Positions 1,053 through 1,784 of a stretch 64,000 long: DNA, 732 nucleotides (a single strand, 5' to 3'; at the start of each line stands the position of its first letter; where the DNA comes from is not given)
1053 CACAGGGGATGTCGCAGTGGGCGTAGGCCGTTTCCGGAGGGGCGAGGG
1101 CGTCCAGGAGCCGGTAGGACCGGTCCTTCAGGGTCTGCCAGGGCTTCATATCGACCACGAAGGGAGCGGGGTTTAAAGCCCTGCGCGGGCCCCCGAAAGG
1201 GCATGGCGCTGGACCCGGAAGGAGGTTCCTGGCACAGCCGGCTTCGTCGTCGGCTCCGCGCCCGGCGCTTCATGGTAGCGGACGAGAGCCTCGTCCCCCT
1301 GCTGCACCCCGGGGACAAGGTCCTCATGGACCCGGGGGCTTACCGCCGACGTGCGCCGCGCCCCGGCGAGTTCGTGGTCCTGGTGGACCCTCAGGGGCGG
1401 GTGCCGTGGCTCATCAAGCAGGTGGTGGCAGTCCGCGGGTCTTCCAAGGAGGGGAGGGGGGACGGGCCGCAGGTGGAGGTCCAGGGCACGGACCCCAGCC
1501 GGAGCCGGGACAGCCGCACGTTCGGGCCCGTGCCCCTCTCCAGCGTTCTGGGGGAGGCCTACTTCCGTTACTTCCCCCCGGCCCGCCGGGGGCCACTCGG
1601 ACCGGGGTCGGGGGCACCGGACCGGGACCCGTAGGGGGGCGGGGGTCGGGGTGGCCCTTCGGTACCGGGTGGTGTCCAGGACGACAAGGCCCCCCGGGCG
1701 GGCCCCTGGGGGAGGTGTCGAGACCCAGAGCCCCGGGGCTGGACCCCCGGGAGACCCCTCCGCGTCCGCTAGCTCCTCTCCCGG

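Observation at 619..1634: Nickel superoxide dismutase and its SodX maturation peptidase in an archaeal genome, next to a nickel-free hydrogenase-like operon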

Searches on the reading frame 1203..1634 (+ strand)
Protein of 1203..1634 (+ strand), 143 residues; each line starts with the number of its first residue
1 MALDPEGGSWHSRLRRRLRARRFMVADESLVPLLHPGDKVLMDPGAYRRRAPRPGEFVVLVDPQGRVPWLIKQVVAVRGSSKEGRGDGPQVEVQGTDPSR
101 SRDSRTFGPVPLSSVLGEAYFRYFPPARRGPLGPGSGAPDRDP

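Call 3: search_protein_families(library=pfam, proteins=[window:1203-1634:+], max_evalue=0.01)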
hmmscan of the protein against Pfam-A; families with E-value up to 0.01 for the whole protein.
window:1203-1634:+ (143 aa): 1 family
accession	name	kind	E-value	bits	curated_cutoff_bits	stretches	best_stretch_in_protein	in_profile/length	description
PF10502.14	Peptidase_S26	-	1.8e-10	41.5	22.9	2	94-124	138-168/168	Signal peptidase, peptidase S26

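Call 4: search_protein_families(library=ncbifam, proteins=[window:1203-1634:+], max_evalue=0.01)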
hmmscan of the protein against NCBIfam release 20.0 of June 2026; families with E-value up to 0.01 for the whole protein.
window:1203-1634:+ (143 aa): 3 families
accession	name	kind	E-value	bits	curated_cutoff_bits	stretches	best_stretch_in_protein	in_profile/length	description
TIGR02754.1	sod_Ni_protease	equivalog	2.7e-13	50.2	63.25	1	25-119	3-88/90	nickel-type superoxide dismutase maturation protease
TIGR02227.1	sigpep_I_bact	equivalog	1e-10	41.7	47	2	20-81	20-81/162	signal peptidase I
NF010412.0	PRK13838.1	subfamily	0.0015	17.9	186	0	101-119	151-169/177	conjugal transfer pilin processing protease TraF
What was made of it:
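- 1203..1634 (+): sodX, a soluble S26-family Ser/Lys peptidase of 143 aa, the presumed SodN maturation protease. Ser29 codon 1287-1289, Lys72 codon 1416-1418, DSR box 1509-1517. TIGR02754 is the best NCBIfam hit at 50.2 bits, below the 63.25 cut-off (calls 3, 4).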

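Call 17: search_solved_structures(query=window:1203-1634:+, show_alignments=3, max_evalue=1)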
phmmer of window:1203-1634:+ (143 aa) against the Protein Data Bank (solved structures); distinct sequences matched with E-value up to 1: 5.
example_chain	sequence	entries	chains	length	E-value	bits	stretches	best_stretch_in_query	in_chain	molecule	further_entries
4me8_A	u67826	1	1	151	0.044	16.9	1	93-127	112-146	Signal peptidase I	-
4wvg_A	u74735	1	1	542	0.27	14.4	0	93-126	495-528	Maltose-binding periplasmic protein,Signal peptidase IB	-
4wvh_A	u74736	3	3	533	0.6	13.3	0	93-124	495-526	Maltose-binding periplasmic protein,Signal peptidase IB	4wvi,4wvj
6yrr_A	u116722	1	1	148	0.67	13.1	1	56-103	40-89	Profilin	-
6hiv_A0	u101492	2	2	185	0.9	12.7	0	19-59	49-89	bL27m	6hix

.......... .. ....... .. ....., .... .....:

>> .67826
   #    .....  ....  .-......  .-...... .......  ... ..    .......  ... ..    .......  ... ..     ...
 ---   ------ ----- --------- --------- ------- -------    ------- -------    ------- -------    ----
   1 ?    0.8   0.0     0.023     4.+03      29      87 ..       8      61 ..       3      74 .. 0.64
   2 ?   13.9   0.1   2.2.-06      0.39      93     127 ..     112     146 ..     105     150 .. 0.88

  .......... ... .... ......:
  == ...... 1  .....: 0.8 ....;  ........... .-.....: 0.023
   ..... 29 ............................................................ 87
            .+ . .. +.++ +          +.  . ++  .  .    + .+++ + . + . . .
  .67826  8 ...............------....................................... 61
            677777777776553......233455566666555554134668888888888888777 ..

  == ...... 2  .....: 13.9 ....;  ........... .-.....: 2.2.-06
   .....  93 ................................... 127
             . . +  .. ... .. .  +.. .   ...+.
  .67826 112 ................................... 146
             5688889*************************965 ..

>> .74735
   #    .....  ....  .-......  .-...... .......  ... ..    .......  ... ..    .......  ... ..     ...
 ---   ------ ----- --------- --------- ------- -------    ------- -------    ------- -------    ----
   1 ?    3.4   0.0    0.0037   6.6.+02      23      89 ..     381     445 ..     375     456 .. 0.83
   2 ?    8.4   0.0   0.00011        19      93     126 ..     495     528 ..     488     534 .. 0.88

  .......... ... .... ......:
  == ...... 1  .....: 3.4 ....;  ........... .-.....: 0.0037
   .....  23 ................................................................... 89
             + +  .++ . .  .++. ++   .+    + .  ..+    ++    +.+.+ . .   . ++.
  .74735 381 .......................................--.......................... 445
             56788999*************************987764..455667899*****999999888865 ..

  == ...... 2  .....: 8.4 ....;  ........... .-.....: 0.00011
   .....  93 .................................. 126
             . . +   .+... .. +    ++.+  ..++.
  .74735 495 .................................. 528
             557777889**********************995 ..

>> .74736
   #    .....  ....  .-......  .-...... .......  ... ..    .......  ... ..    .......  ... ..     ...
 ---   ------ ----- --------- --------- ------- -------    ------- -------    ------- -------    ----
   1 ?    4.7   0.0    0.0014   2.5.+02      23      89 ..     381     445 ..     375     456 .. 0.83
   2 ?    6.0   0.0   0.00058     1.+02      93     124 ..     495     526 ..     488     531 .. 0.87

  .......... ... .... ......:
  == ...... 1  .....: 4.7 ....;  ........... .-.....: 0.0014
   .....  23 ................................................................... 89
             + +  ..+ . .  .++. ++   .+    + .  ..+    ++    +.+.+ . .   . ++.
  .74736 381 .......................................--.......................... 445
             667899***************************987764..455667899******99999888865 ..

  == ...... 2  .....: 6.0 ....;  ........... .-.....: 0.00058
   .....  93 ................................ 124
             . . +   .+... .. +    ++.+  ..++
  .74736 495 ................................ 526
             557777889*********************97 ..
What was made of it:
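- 1203..1634 (+): Ser29 and Lys72 align to the catalytic Ser36 and Lys77 of S. aureus SpsB (call 17).
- On Ni-SOD maturation protease SodX (TIGR02754; MEROPS S26): They align to the catalytic Ser and Lys of S. aureus SpsB (call 17).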

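Call 43: search_protein_families(library=ncbifam, alignment_id=A1, max_evalue=0.001)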
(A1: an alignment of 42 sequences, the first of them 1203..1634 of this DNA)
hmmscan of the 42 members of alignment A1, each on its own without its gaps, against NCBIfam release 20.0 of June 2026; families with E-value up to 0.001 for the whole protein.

A. member 1, window:1203-1634:+ (143 aa): 2 families
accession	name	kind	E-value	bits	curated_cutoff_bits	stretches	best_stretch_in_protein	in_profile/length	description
TIGR02754.1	sod_Ni_protease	equivalog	2.7e-13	50.2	63.25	1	25-119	3-88/90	nickel-type superoxide dismutase maturation protease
TIGR02227.1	sigpep_I_bact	equivalog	1e-10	41.7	47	1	20-81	20-81/162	signal peptidase I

B. families by the number of members that match (of 42 scanned): 6 families
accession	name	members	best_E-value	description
TIGR02227.1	sigpep_I_bact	42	3.1e-25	signal peptidase I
TIGR02754.1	sod_Ni_protease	42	8.3e-21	nickel-type superoxide dismutase maturation protease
NF008114.0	PRK10861.1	23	1.3e-10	signal peptidase I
TIGR02228.1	sigpep_I_arch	14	6.4e-07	signal peptidase I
NF010412.0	PRK13838.1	7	1.3e-06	conjugal transfer pilin processing protease TraF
TIGR02771.1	TraF_Ti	4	9.3e-06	conjugative transfer signal peptidase TraF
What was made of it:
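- On Ni-SOD maturation protease SodX (TIGR02754; MEROPS S26): All 42 archaeal homologues hit the model, with a best E of 8e-21 (call 43).
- Only 14 hit the archaeal model (call 43). SodX is a bacterial-type Ser/Lys S26 peptidase (call 43). All 42 archaeal homologues hit TIGR02754, with a best E of 8e-21 (call 43).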

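Call 51: find_homologous_proteins(query=window:1203-1634:+, max_evalue=0.001)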
Query window:1203-1634:+ (143 aa): 13 proteins with E <= 0.001 among 136 candidates.
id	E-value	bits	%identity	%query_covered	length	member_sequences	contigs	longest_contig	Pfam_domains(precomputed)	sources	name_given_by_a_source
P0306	3.8e-88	311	99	100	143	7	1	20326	PF10502.15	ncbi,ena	-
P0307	7.5e-46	174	73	79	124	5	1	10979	PF10502.15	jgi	jgi:signal peptidase I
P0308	2.7e-19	88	47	79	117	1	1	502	PF10502.15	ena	-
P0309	4.2e-17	80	47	81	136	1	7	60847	PF10502.15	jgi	jgi:signal peptidase I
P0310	2.4e-15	75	49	71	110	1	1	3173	PF10502.15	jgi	jgi:signal peptidase I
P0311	7.1e-15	73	49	71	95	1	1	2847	PF10502.15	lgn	-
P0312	5.0e-10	57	40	78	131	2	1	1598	PF10502.15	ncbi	-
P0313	5.4e-10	57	34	80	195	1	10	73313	PF10502.15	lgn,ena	-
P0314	6.1e-10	57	41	70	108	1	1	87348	PF10502.15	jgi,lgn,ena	-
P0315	1.6e-9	56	42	71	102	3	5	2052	PF10502.15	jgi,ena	-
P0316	4.5e-7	48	30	75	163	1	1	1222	PF10502.15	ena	-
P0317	1.2e-6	46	26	79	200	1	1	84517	PF10502.15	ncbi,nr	ncbi:MAG: Signal peptidase IB [Microgenomates bacterium OLB23]|nr:MAG: Signal peptidase IB [Microgen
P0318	7.0e-6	44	25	73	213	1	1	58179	PF10502.15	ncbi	-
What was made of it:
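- Tried and rejected: It returned only 13 proteins (call 51), so it says nothing about distribution.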

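Call 54: find_encoding_contigs(protein=P0306, flank=10000, max_places=3)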
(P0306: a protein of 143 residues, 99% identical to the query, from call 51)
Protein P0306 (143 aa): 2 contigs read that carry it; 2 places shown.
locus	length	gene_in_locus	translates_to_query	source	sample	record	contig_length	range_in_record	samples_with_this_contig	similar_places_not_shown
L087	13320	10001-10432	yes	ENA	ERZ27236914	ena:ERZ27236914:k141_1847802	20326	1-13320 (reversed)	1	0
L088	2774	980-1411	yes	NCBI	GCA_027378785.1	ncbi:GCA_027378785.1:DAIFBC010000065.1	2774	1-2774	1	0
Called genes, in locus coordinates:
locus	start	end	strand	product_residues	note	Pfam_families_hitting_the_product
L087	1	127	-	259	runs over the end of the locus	PF10418:DHODB_Fe-S_bind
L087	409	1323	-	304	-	PF01180:DHO_dh, PF01207:Dus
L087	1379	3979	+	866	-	PF02861:Clp_N, PF13191:AAA_16, PF23569:NBD_SMAX1, PF00004:AAA, PF17871:AAA_lid_9, PF00004:AAA, PF07724:AAA_2, PF07728:AAA_5, +12 more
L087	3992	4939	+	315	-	PF03144:GTP_EFTU_D2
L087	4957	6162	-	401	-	PF16450:Prot_ATP_ID_OB_C, PF13191:AAA_16 (faint), PF00004:AAA, PF07724:AAA_2 (weak), PF07728:AAA_5, PF20720:nSTAND3 (weak), PF17862:AAA_lid_3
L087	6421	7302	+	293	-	-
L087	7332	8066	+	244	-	PF00252:Ribosomal_L16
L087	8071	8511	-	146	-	PF00582:Usp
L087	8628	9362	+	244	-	-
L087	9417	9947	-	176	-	PF09055:Sod_Ni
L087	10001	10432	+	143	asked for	PF10502:Peptidase_S26 (faint)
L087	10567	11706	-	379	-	PF01895:PhoU (faint)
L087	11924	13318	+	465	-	?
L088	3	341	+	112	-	?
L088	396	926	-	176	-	PF09055:Sod_Ni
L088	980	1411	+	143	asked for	PF10502:Peptidase_S26 (faint)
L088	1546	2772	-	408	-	?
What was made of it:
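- The arrangement recurs on the near-identical contigs L087 and L088 (call 54).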

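Call 58: predict_structure(alignment_id=A2)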
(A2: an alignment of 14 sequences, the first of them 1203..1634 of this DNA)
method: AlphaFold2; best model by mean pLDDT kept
length: 143 residues; sequences in the alignment: 14
mean_pLDDT: 78.5   pTM: 0.73
mean pLDDT of the five models: 78.5, 76.4, 74.5, 72.2, 71.2
residues with pLDDT >= 90: 55; 70-90: 47; 50-70: 27; < 50: 14
segments of 3 or more residues with pLDDT < 50: 1-8, 140-143
pLDDT, mean of each block of 10 residues (from residue 1): 45 60 90 92 91 92 85 86 62 85 66 92 93 69 39
secondary structure, 60 per line:
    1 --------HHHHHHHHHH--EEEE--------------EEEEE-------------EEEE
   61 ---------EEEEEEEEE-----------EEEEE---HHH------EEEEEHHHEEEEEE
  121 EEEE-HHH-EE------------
elements in order: H9-18 E21-24 E39-43 E57-60 E70-78 E90-94 E107-111 E115-124
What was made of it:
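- On Ni-SOD maturation protease SodX (TIGR02754; MEROPS S26): The AF2 model has pLDDT 78.5 and pTM 0.73 (call 58).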

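Call 61: fold_search(model_id=the predicted structure, library=pdb)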
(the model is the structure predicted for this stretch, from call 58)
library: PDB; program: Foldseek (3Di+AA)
matches with E <= 10: 551; with E <= 0.001: 4
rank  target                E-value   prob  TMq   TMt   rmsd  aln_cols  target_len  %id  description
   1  1t7d_B                2.5e-04  1.00  0.59  0.39  13.9       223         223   14  Crystal structure of Escherichia coli type I signal peptidase in complex with a lipopeptide inhibitor (released 2004-07-13)
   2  3s04_A                6.9e-04  1.00  0.55  0.39  13.7       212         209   15  Crystal structure of Escherichia coli type I signal peptidase in complex with an Arylomycin Lipoglycopeptide Antibioti (released 2011-10-05)
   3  1t7d_A                8.6e-04  1.00  0.56  0.39  13.8       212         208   15  Crystal structure of Escherichia coli type I signal peptidase in complex with a lipopeptide inhibitor (released 2004-07-13)
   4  4n31_A                8.6e-04  1.00  0.51  0.51   7.9       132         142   14  Structure and activity of Streptococcus pyogenes SipA: a signal peptidase homologue essential for pilus polymerisation (released 2014-08-20)
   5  4wvj_A                1.0e-03  1.00  0.53  0.16  10.3       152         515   18  Crystal structure of the Type-I signal peptidase from Staphylococcus aureus (SpsB) in complex with an inhibitor peptid (released 2015-09-23)
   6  9nlo_B                1.2e-03  1.00  0.56  0.36  14.1       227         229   15  Escherichia coli Signal Peptidase I Delta 2-76 P84A in complex with lipopeptide inhibitor (released 2025-11-19)
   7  4wvg_A                1.3e-03  1.00  0.55  0.16  10.2       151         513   18  Crystal structure of the Type-I signal peptidase from Staphylococcus aureus (SpsB). (released 2015-09-23)
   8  9nlo_A                1.3e-03  1.00  0.55  0.36  14.4       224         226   15  Escherichia coli Signal Peptidase I Delta 2-76 P84A in complex with lipopeptide inhibitor (released 2025-11-19)
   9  1b12_C                1.5e-03  1.00  0.55  0.36  14.1       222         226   14  CRYSTAL STRUCTURE OF TYPE 1 SIGNAL PEPTIDASE FROM ESCHERICHIA COLI IN COMPLEX WITH A BETA-LACTAM INHIBITOR (released 1999-12-10)
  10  4n31_B                1.9e-03  1.00  0.49  0.51   7.9       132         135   17  Structure and activity of Streptococcus pyogenes SipA: a signal peptidase homologue essential for pilus polymerisation (released 2014-08-20)
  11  3s04_B                1.9e-03  1.00  0.53  0.35  14.2       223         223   15  Crystal structure of Escherichia coli type I signal peptidase in complex with an Arylomycin Lipoglycopeptide Antibioti (released 2011-10-05)
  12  4wvi_A                2.1e-03  1.00  0.55  0.16  10.6       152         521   18  Crystal structure of the Type-I signal peptidase from Staphylococcus aureus (SpsB) in complex with a substrate peptide (released 2015-09-23)
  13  3iiq_A                2.3e-03  1.00  0.57  0.39  13.8       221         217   14  Crystallographic analysis of bacterial signal peptidase in ternary complex with Arylomycin A2 and a beta-sultam inhibi (released 2009-09-01)
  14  4wvh_A                2.9e-03  1.00  0.53  0.16  10.3       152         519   18  Crystal structure of the Type-I signal peptidase from Staphylococcus aureus (SpsB) in complex with a substrate peptide (released 2015-09-23)
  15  1f39_A                3.3e-03  1.00  0.42  0.57   6.0       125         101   18  CRYSTAL STRUCTURE OF THE LAMBDA REPRESSOR C-TERMINAL DOMAIN (released 2000-07-26)
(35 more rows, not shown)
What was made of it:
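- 1203..1634 (+): For the AF2 model (pLDDT 78.5), 23 of the top 24 PDB matches, including the top 14, are type I signal peptidases (calls 58, 61).
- On Ni-SOD maturation protease SodX (TIGR02754; MEROPS S26): 23 of the top 24 Foldseek PDB matches, including the top 14, are type I signal peptidases with probability 1.00 and TMq 0.5-0.59 (call 61).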
